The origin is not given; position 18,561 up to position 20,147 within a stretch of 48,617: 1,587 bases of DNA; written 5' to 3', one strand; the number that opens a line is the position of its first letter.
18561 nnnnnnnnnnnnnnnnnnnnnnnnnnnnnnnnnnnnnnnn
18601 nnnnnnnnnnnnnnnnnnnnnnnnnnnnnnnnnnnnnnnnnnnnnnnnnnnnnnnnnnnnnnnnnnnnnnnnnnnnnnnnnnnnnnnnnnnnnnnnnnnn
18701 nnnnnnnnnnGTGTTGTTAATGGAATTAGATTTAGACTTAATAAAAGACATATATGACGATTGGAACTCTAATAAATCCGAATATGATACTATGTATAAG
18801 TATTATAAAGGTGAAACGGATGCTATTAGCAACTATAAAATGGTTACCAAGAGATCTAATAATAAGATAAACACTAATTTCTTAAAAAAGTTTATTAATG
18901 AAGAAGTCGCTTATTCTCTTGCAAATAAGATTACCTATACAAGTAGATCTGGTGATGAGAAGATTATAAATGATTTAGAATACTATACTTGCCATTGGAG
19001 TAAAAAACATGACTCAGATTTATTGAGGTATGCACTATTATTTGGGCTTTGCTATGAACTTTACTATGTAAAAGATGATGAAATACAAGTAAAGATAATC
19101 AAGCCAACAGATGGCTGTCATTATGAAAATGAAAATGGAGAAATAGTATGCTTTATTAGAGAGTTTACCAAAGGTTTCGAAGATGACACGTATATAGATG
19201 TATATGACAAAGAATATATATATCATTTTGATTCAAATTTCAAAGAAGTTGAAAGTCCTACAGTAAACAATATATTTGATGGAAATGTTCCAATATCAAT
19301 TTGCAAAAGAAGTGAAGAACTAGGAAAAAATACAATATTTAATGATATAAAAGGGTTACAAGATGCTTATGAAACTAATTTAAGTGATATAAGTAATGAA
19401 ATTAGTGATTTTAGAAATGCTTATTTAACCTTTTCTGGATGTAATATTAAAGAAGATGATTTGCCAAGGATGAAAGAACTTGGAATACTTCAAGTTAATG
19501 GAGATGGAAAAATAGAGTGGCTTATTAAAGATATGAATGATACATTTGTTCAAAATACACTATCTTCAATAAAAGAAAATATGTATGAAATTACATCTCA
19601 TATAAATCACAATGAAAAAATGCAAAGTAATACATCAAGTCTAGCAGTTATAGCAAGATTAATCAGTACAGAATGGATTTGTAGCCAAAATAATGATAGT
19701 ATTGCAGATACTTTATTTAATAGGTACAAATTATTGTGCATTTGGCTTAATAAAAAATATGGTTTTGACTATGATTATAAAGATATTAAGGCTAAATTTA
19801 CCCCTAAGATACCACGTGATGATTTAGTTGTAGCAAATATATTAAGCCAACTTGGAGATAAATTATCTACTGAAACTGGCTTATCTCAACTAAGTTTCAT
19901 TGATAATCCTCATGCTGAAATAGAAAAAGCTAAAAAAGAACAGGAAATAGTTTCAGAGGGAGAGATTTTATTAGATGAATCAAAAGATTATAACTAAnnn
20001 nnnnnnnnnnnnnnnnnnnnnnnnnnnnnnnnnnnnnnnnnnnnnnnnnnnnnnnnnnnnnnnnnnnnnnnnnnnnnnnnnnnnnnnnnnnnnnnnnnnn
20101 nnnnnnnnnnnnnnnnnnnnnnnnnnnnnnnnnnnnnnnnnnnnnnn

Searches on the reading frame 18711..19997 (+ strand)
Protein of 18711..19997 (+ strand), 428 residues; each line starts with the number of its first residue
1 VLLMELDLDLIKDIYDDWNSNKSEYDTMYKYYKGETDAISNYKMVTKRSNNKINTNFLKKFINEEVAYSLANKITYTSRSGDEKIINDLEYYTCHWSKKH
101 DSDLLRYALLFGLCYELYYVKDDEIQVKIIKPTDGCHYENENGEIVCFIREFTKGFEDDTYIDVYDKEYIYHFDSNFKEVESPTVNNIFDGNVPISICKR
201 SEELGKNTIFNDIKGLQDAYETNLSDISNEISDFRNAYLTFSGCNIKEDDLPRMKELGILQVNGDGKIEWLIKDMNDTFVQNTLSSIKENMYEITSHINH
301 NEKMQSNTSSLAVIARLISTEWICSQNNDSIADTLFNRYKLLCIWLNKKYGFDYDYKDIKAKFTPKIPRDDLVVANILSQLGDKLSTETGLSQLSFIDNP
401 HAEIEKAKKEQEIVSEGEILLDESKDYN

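Call 60: search_protein_families(library=phrogs, max_evalue=0.00001, proteins=[window:18711-19997:+])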
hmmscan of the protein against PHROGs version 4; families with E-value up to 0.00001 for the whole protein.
window:18711-19997:+ (428 aa): 4 families
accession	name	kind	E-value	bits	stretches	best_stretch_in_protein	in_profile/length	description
phrog_64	-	head and packaging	8.1e-112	375.4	1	4-418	71-503/547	portal protein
phrog_36559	-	unknown function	9.4e-59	196.6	1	342-428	1-87/87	-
phrog_9064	-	head and packaging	8.8e-17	62.5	1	210-419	4-215/228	portal protein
phrog_8418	-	head and packaging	6.4e-13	50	1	334-411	22-101/136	portal protein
